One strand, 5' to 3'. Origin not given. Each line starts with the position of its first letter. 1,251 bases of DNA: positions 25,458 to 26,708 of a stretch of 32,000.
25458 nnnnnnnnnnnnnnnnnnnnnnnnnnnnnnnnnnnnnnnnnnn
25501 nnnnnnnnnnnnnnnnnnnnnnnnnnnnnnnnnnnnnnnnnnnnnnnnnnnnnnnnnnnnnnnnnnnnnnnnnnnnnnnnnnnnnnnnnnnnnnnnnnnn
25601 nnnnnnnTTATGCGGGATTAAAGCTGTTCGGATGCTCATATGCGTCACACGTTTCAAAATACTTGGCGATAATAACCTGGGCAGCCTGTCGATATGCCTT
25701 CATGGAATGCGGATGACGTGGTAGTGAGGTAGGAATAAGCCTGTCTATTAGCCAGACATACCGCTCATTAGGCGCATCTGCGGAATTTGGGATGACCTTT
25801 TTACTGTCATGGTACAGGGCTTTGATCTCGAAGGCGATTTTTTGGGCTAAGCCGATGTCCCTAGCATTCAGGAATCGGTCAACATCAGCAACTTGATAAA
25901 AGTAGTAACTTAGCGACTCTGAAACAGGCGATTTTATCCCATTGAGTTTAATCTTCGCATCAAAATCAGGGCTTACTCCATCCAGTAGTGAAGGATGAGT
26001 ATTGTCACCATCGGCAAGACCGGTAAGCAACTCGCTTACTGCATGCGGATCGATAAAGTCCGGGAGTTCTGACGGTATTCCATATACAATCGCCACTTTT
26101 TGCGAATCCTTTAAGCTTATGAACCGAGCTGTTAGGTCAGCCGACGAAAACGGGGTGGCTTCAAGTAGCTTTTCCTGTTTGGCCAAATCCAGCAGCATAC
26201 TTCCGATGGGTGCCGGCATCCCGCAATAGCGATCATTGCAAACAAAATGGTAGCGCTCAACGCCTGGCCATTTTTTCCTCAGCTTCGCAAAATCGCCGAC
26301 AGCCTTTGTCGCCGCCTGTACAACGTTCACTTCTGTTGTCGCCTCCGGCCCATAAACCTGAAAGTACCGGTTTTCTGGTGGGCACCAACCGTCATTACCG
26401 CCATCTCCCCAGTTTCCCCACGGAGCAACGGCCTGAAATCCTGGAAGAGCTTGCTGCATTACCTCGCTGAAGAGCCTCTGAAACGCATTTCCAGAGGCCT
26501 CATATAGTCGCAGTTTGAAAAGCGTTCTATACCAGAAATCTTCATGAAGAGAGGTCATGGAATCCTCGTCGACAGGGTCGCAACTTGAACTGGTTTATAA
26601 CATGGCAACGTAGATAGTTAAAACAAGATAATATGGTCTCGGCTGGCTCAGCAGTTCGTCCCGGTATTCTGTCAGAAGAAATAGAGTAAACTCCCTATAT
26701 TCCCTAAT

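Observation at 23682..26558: Three-gene ABC-3C-like conflict operon: REase-like effector, small middle component, coiled-coil ABC ATPase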

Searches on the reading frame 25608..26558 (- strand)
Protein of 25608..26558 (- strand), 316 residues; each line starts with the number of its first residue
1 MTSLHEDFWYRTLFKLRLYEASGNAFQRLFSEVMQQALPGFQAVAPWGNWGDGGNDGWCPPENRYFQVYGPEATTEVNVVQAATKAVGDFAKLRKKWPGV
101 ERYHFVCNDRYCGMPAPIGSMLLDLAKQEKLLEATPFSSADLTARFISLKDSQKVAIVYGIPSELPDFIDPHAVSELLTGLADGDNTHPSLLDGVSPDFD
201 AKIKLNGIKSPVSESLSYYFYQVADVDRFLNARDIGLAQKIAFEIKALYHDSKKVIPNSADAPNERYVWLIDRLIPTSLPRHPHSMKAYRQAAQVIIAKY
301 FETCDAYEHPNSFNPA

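Call 3: search_protein_families(library=pfam, proteins=[window:25608-26558:-], max_evalue=1)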
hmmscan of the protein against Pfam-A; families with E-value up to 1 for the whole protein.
window:25608-26558:- (316 aa): 1 family
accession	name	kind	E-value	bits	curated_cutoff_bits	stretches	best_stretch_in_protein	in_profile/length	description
PF20275.3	CTD10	-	3.6e-10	41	28.1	1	174-308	3-134/134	C-terminal domain 10 of the ABC-three component (ABC-3C) systems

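Call 4: search_protein_families(library=padloc, proteins=[window:25608-26558:-], max_evalue=1)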
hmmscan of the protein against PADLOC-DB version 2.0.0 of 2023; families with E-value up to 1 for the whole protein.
window:25608-26558:- (316 aa): 3 families
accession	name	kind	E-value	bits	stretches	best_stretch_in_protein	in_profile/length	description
PDLC04772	PDC-M68A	-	0.0081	14.2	1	199-309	148-252/253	-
PDLC03852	LmuA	-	0.021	12.8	1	17-134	14-130/336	-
PDLC04773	PDC-M68A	-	0.024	12.7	1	196-311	86-197/200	-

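Call 5: search_protein_families(library=ncbifam, proteins=[window:25608-26558:-], max_evalue=1)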
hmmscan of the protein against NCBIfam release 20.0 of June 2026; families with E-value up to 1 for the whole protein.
window:25608-26558:- (316 aa): 0 families

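Call 13: search_solved_structures(query=window:25608-26558:-, max_evalue=10)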
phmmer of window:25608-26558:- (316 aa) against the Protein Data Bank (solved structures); distinct sequences matched with E-value up to 10: 1.
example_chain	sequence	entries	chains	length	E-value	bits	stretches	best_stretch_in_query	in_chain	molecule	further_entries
8abu_A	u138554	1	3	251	1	11.5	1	79-104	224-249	SnoaL-like domain-containing protein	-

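Call 15: find_homologous_proteins(query=window:25608-26558:-)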
Query window:25608-26558:- (316 aa): 234 proteins with E <= 0.001 among 1434 candidates; the best 120 are listed.
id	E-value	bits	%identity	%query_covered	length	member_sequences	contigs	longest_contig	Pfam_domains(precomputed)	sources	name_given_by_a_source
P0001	7.6e-217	737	100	100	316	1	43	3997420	PF20275.4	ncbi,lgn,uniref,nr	ncbi:hypothetical protein GeomeDRAFT_1843 [Geobacter metallireducens RCH3]|uniref:ABC-three componen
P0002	7.5e-173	592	79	100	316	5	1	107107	PF20275.4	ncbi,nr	ncbi:MAG: hypothetical protein LWW87_00610 [Geobacteraceae bacterium]|nr:hypothetical protein [Geoba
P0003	1.1e-166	572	78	100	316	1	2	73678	PF20275.4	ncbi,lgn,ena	-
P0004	1.8e-166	571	81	96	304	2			PF20275.4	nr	nr:ABC-three component system protein [Geotalea sp. SG265]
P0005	1.3e-157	542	74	100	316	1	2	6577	PF20275.4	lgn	-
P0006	2.2e-150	518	78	90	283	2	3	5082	PF20275.4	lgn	-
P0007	7.5e-148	510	71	100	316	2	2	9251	PF20275.4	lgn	-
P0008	8.8e-147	506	72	100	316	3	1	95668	PF20275.4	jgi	-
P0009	3.2e-145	501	71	100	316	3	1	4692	PF20275.4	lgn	-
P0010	3.5e-145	501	70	99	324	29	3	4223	PF20275.4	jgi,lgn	jgi:hypothetical protein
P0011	1.8e-144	499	69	100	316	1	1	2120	PF20275.4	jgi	jgi:hypothetical protein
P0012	5.3e-144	497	69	100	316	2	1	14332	PF20275.4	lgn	-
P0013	1.3e-142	493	68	99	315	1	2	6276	PF20275.4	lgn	-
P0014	6.4e-139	481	66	100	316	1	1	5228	PF20275.4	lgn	-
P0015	5.7e-137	474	70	95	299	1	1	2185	PF20275.4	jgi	-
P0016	6.3e-136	471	64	99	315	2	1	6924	PF20275.4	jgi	-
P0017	4.5e-133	461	65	100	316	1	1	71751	PF20275.4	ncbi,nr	ncbi:MAG: hypothetical protein HY788_06235 [Deltaproteobacteria bacterium]|nr:hypothetical protein [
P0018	8.6e-131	454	71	90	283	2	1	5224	PF20275.4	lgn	-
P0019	5.2e-127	441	70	88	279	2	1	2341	PF20275.4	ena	-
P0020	2.0e-119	417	59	99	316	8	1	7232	PF20275.4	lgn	-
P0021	1.8e-113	397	56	98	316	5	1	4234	PF20275.4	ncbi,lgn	-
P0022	3.6e-113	396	56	97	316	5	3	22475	PF20275.4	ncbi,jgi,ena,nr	ncbi:MAG TPA: hypothetical protein EYP59_11490 [Thiotrichaceae bacterium]|nr:hypothetical protein [T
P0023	4.0e-109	383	53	100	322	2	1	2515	PF20275.4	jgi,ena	jgi:hypothetical protein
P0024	3.7e-106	373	55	97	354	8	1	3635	PF20275.4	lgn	-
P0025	5.5e-106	372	53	99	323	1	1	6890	PF20275.4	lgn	-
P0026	8.9e-106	372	54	99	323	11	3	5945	PF20275.4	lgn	-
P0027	2.0e-105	370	53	97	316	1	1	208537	PF20275.4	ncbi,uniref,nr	ncbi:MAG: hypothetical protein N0E58_09860 [Candidatus Thiodiazotropha endolucinida]|uniref:ABC-thre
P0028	3.2e-105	370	71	75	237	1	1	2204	PF20275.4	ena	-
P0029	3.7e-105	370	54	98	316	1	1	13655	PF20275.4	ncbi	-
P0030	6.1e-105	369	52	99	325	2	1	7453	PF20275.4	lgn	-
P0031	6.7e-105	369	53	97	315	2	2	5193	PF20275.4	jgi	-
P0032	9.5e-105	368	53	99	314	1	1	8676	PF20275.4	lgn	-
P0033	1.2e-104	368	51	98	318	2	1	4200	PF20275.4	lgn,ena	-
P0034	1.2e-104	368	55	97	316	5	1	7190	PF20275.4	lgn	-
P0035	1.4e-104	368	52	97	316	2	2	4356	PF20275.4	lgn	-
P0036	1.7e-104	367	53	97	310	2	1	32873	PF20275.4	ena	-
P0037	2.2e-104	367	52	98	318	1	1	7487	PF20275.4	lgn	-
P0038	2.4e-104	367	52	99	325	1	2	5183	PF20275.4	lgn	-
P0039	2.9e-104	367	53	99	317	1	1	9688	PF20275.4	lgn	-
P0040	7.9e-104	365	52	98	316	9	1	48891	PF20275.4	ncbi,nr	ncbi:MAG: hypothetical protein KJ950_16180 [Proteobacteria bacterium]|nr:hypothetical protein [Pseud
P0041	8.1e-104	365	51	98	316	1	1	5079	PF20275.4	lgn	-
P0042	1.1e-103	365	52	99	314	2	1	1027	PF20275.4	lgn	-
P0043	3.2e-103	363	54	97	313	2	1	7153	PF20275.4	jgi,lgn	jgi:hypothetical protein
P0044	6.3e-103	362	52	97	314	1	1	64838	PF20275.4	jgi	jgi:hypothetical protein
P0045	1.6e-102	361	51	99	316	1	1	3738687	PF20275.4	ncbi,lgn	ncbi:MAG: ABC-three component system protein [Candidatus Electrothrix sp. YB6]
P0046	2.7e-102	360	51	99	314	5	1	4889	PF20275.4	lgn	-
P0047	1.2e-101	358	53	99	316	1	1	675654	PF20275.4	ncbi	-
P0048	1.6e-101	358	51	98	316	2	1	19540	PF20275.4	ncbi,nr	ncbi:MAG: hypothetical protein KKI15_16290 [Proteobacteria bacterium]|nr:hypothetical protein [Pseud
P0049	2.1e-101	357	51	99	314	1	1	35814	PF20275.4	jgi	-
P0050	2.8e-101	357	53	97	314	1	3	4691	PF20275.4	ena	-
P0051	3.0e-101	357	54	97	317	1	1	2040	PF20275.4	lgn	-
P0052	3.2e-101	357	49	100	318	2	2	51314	PF20275.4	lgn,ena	-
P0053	3.5e-101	357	52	98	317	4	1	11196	PF20275.4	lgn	-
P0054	3.9e-101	356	50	99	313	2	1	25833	PF20275.4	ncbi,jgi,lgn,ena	ncbi:MAG: ABC-three component system protein [Sulfuricellaceae bacterium]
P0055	8.1e-101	355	50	99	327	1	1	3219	PF20275.4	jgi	-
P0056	9.4e-101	355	52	97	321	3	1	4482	PF20275.4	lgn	-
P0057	1.5e-100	354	52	97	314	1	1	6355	PF20275.4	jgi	jgi:hypothetical protein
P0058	2.2e-100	354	50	100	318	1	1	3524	PF20275.4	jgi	jgi:hypothetical protein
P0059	2.7e-100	354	51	99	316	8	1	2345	PF20275.4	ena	-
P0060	2.7e-100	354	52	99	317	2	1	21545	PF20275.4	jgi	jgi:hypothetical protein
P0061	2.9e-100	353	52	99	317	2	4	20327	PF20275.4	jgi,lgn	-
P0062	9.9e-100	352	53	99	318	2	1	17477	PF20275.4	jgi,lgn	-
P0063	1.1e-99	352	51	97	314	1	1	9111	PF20275.4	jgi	jgi:hypothetical protein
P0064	1.4e-99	351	50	99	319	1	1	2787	PF20275.4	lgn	-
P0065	2.6e-99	350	49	98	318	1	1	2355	PF20275.4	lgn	-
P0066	2.9e-99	350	52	99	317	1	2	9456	PF20275.4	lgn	-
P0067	3.3e-99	350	52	99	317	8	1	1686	PF20275.4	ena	-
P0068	4.5e-99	350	53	97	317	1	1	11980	PF20275.4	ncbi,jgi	jgi:hypothetical protein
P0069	6.6e-99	349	51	100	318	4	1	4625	PF20275.4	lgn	-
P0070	8.5e-99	349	53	98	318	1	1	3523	PF20275.4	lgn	-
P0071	9.9e-99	348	53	97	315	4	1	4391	PF20275.4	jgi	jgi:hypothetical protein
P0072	1.1e-98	348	50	97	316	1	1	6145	PF20275.4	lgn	-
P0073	1.5e-98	348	51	99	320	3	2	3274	PF20275.4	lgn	-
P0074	2.0e-98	347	51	98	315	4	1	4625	PF20275.4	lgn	-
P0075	2.3e-98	347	51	98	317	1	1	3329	PF20275.4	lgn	-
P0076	4.4e-98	346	50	98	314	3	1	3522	PF20275.4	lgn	-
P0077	7.0e-98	346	50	100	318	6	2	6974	PF20275.4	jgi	jgi:hypothetical protein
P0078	1.1e-97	345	51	99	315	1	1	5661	PF20275.4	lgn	-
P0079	1.2e-97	345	50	99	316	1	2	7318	PF20275.4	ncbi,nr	ncbi:MAG: hypothetical protein KJO08_07470 [Gammaproteobacteria bacterium]|nr:hypothetical protein [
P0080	2.7e-97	344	51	97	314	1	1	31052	PF20275.4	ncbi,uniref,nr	ncbi:ABC-three component system protein [Thioflexithrix psekupsensis]|uniref:ABC-three component sys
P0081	3.9e-97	343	49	98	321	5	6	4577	PF20275.4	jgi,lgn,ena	jgi:hypothetical protein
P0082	4.7e-97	343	50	98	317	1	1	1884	PF20275.4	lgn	-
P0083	5.3e-97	343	51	97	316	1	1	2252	PF20275.4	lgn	-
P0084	7.7e-97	342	51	99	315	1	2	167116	PF20275.4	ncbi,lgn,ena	-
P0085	8.8e-97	342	51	97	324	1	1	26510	PF20275.4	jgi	jgi:hypothetical protein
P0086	1.2e-96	342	50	98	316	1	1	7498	PF20275.4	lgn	-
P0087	1.4e-96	341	49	98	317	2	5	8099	PF20275.4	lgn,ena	-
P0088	1.5e-96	341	52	98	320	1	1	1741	PF20275.4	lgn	-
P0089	1.9e-96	341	50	98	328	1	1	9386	PF20275.4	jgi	jgi:hypothetical protein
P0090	2.0e-96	341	50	98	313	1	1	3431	PF20275.4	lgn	-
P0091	2.7e-96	340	50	98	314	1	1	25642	PF20275.4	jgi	jgi:hypothetical protein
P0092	2.9e-96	340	50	98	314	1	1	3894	PF20275.4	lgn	-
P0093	4.5e-96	340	49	97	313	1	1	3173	PF20275.4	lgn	-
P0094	5.1e-96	340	51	97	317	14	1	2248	PF20275.4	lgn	-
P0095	1.2e-95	338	49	98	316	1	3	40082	PF20275.4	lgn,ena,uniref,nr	uniref:ABC-three component systems C-terminal domain-containing protein n=1 Tax=Candidatus Kentrum s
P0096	1.2e-95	338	49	99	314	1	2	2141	PF20275.4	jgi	jgi:hypothetical protein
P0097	1.9e-95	338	52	98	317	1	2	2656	PF20275.4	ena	-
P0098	7.6e-95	336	51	98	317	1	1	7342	PF20275.4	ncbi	ncbi:MAG: hypothetical protein BWK79_08365, partial [Beggiatoa sp. IS2]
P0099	1.4e-94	335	48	97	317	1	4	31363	PF20275.4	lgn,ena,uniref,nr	uniref:ABC-three component systems C-terminal domain-containing protein n=1 Tax=Candidatus Kentrum s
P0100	2.0e-94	334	50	97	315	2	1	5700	PF20275.4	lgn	-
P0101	2.6e-94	334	50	97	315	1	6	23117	PF20275.4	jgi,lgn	jgi:hypothetical protein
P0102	4.0e-94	333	52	97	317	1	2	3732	PF20275.4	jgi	jgi:hypothetical protein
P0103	4.2e-94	333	50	99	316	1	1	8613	PF20275.4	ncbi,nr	ncbi:MAG: hypothetical protein PHC99_09685 [Methylococcales bacterium]|nr:hypothetical protein [Meth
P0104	5.7e-94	333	50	98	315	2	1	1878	PF20275.4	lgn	-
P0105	6.0e-94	333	49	97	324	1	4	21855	PF20275.4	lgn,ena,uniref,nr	uniref:ABC-three component systems C-terminal domain-containing protein n=1 Tax=Candidatus Kentrum s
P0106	6.7e-94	333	49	97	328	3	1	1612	PF20275.4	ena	-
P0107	8.0e-94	332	48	98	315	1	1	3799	PF20275.4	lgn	-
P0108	1.3e-93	332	50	99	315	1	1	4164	PF20275.4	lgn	-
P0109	1.5e-93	331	48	98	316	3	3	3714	PF20275.4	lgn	-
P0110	1.6e-93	331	50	99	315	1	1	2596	PF20275.4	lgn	-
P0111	2.1e-93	331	51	99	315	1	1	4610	PF20275.4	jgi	jgi:hypothetical protein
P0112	2.3e-93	331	48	99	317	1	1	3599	PF20275.4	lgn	-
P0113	2.9e-93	330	51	97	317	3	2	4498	PF20275.4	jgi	jgi:hypothetical protein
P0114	3.0e-93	330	51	97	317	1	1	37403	PF20275.4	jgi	jgi:hypothetical protein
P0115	6.5e-93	329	64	76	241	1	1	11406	PF20275.4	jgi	-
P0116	7.4e-93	329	51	95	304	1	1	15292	PF20275.4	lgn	-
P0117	8.9e-93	329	49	99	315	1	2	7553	PF20275.4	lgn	-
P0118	2.9e-92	327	49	99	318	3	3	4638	PF20275.4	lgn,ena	-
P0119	4.2e-92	327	50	97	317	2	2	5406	PF20275.4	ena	-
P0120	6.0e-92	326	50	97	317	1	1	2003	PF20275.4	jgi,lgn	jgi:hypothetical protein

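Call 18: find_encoding_contigs(protein=P0027, flank=6000, max_places=2)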
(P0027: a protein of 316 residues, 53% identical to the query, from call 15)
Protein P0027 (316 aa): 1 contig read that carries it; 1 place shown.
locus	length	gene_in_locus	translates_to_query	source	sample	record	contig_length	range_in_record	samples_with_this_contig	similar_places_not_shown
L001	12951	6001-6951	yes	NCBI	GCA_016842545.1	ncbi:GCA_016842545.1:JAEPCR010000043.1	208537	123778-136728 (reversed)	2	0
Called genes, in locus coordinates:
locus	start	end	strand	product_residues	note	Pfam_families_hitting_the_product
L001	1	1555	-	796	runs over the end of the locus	PF02190:LON_substr_bdg, PF08298:AAA_PrkA (weak), PF07728:AAA_5, PF00004:AAA, PF22667:Lon_lid, PF05362:Lon_C, PF13541:ChlI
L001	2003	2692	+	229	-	PF13489:Methyltransf_23, PF08241:Methyltransf_11, PF08242:Methyltransf_12 (weak), PF13847:Methyltransf_31 (weak)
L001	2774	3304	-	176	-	PF00805:Pentapeptide (weak), PF13576:Pentapeptide_3 (faint), PF13599:Pentapeptide_4, PF00805:Pentapeptide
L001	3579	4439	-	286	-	PF28239:Npun_R2479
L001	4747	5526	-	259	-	PF00398:RrnaAD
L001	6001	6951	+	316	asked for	PF20275:CTD10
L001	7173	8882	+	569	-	PF10088:DUF2326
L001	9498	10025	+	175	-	-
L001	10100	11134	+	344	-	PF04055:Radical_SAM, PF13186:SPASM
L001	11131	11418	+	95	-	PF05402:PqqD (weak)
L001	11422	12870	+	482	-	PF02310:B12-binding, PF04055:Radical_SAM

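Call 19: find_encoding_contigs(protein=P0045, flank=6000, max_places=2)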
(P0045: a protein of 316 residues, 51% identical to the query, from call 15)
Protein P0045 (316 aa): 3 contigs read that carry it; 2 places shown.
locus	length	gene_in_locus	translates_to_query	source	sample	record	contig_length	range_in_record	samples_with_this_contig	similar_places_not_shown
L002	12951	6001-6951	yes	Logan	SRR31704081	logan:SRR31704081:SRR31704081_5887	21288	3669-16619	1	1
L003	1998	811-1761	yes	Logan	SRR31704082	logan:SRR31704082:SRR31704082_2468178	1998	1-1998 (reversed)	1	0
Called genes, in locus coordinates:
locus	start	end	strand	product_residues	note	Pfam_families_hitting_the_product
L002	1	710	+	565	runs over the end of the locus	PF05378:Hydant_A_N, PF13941:MutL (faint), PF01968:Hydantoinase_A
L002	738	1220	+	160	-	-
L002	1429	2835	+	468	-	PF00206:Lyase_1, PF14698:ASL_C2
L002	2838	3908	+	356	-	PF00041:fn3 (faint)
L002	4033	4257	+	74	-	-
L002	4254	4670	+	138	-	PF01850:PIN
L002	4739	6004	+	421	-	PF00278:Orn_DAP_Arg_deC, PF01168:Ala_racemase_N (weak), PF02784:Orn_Arg_deC_N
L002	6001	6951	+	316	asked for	PF20275:CTD10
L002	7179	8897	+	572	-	PF10088:DUF2326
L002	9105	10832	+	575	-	PF00270:DEAD, PF04851:ResIII (weak), PF00271:Helicase_C, PF28538:Helicase_helical, PF03880:DbpA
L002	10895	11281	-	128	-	-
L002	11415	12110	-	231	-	PF00702:Hydrolase, PF12710:HAD (weak), PF13419:HAD_2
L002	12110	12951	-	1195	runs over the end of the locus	PF17757:UvrB_inter, PF02559:CarD_TRCF_RID, PF00270:DEAD, PF04851:ResIII, PF00271:Helicase_C, PF22590:Cas3-like_C_2 (weak), PF03461:TRCF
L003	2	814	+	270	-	?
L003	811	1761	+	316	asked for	PF20275:CTD10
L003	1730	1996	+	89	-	?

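Call 25: predict_structure(alignment_id=A1)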
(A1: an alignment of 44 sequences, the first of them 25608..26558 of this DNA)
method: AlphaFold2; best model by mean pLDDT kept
length: 316 residues; sequences in the alignment: 44
mean_pLDDT: 83.7   pTM: 0.83
mean pLDDT of the five models: 83.7, 82.0, 76.1, 74.0, 73.5
residues with pLDDT >= 90: 123; 70-90: 153; 50-70: 23; < 50: 17
segments of 3 or more residues with pLDDT < 50: 187-194, 309-316
pLDDT, mean of each block of 10 residues (from residue 1): 83 94 90 94 76 75 92 80 89 90 93 92 96 96 96 92 77 86 58 58 82 85 83 81 86 89 92 87 87 89 57 35
secondary structure, 60 per line:
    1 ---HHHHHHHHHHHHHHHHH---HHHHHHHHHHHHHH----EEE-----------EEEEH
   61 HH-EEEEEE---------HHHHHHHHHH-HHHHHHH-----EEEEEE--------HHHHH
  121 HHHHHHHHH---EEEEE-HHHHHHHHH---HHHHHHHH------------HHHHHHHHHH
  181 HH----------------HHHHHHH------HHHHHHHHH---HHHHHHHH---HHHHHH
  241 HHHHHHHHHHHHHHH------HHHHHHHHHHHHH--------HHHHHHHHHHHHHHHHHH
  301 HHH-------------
elements in order: H4-20 H24-37 E42-44 E56-59 E64-69 H79-88 H90-96 E102-107 H116-129 E133-137 H139-147 H151-158 H171-182 H199-205 H212-220 H224-231 H235-255 H262-274 H283-303

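Call 28: fold_search(model_id=the predicted structure, library=pdb)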
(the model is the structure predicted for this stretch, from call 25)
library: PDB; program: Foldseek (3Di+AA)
matches with E <= 10: 425; with E <= 0.001: 0
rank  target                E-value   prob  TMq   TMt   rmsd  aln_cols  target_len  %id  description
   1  8thb_E                3.3e-02  0.44  0.21  0.20  14.7       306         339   10  Structure of the Saccharomyces cerevisiae PCNA clamp unloader Elg1-RFC complex (released 2024-05-22)
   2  9a6c_B                5.8e-02  0.80  0.33  0.23  22.2       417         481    8  Integrative model of YYDD-YYDB by crosslinking MS and deep learning (released 2024-09-18)
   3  7e8r                  8.2e-02  0.98  0.30  0.28   6.6       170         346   12  EcoT38I restriction endonuclease (released 2022-03-02)
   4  7edb_B                1.3e-01  0.97  0.33  0.30   5.2       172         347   10  EcoT38I restriction endonuclease complexed with DNA (released 2022-03-16)
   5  8pbb_A                3.3e-01  0.38  0.16  0.13  12.7       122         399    6  CHAPSO treated partial catalytic component (comprising only AnfD & AnfK, lacking AnfG and FeFeco) of iron nitrogenase  (released 2023-10-04)
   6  4ktw_B                3.4e-01  0.35  0.18  0.29   8.5       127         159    9  Lactococcus phage 67 RuvC - apo form (released 2013-08-14)
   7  6vvo_D                4.2e-01  0.10  0.17  0.18  12.7       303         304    8  Structure of the human clamp loader (Replication Factor C, RFC) bound to the sliding clamp (Proliferating Cell Nuclear (released 2020-02-26)
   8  3aek_C                5.4e-01  0.38  0.17  0.14  14.5       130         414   13  Structure of the light-independent protochlorophyllide reductase catalyzing a key reduction for greening in the dark (released 2010-04-21)
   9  3aek_A                6.9e-01  0.33  0.18  0.14  13.9       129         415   16  Structure of the light-independent protochlorophyllide reductase catalyzing a key reduction for greening in the dark (released 2010-04-21)
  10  8dgf_A                7.2e-01  0.57  0.26  0.06   9.8       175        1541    9  Avs4 bound to phage PhiV-1 portal (released 2022-08-03)
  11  8vqh_C                7.2e-01  0.38  0.18  0.15  14.3       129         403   16  CryoEM structure of BchN-BchB electron acceptor component protein of DPOR (released 2025-04-30)
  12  4ktw_A                7.2e-01  0.33  0.20  0.33   8.0       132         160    8  Lactococcus phage 67 RuvC - apo form (released 2013-08-14)
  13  1jr3_D                7.2e-01  0.07  0.16  0.15  15.5       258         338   16  Crystal Structure of the Processivity Clamp Loader Gamma Complex of E. coli DNA Polymerase III (released 2001-09-26)
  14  8q3k_E                7.6e-01  0.57  0.27  0.39  13.8       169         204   10  The open state of the ASFV apo-RNA polymerase (released 2024-02-14)
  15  8p6f_A                7.6e-01  0.10  0.13  0.09  18.2       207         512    8  Crystal structure of PorX-Fj (released 2024-04-03)
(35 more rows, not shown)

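Call 39: search_protein_families(library=padloc, alignment_id=A1, max_evalue=1)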
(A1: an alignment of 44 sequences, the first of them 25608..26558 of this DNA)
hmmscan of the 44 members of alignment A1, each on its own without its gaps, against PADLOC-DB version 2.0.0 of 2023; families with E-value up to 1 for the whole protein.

A. member 1, window:25608-26558:- (316 aa): 3 families
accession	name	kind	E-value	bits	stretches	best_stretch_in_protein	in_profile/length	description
PDLC04772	PDC-M68A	-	0.0081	14.2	1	199-309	148-252/253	-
PDLC03852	LmuA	-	0.021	12.8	1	17-134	14-130/336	-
PDLC04773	PDC-M68A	-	0.024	12.7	1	196-311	86-197/200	-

B. families by the number of members that match (of 44 scanned): 9 families
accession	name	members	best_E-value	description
PDLC04772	PDC-M68A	43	8.6e-08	-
PDLC04773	PDC-M68A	40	2.2e-07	-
PDLC03852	LmuA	37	1.3e-07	-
PDLC04786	PDC-S01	1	0.0064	-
PDLC02699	Orf5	1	0.015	Orf5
PDLC03776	RT_UG37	1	0.026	DRT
PDLC00395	SduA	1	0.029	DUF4263 domain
PDLC02619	DrmD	1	0.031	DrmD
PDLC00429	ThsB1|ThsB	1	0.043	TIR-like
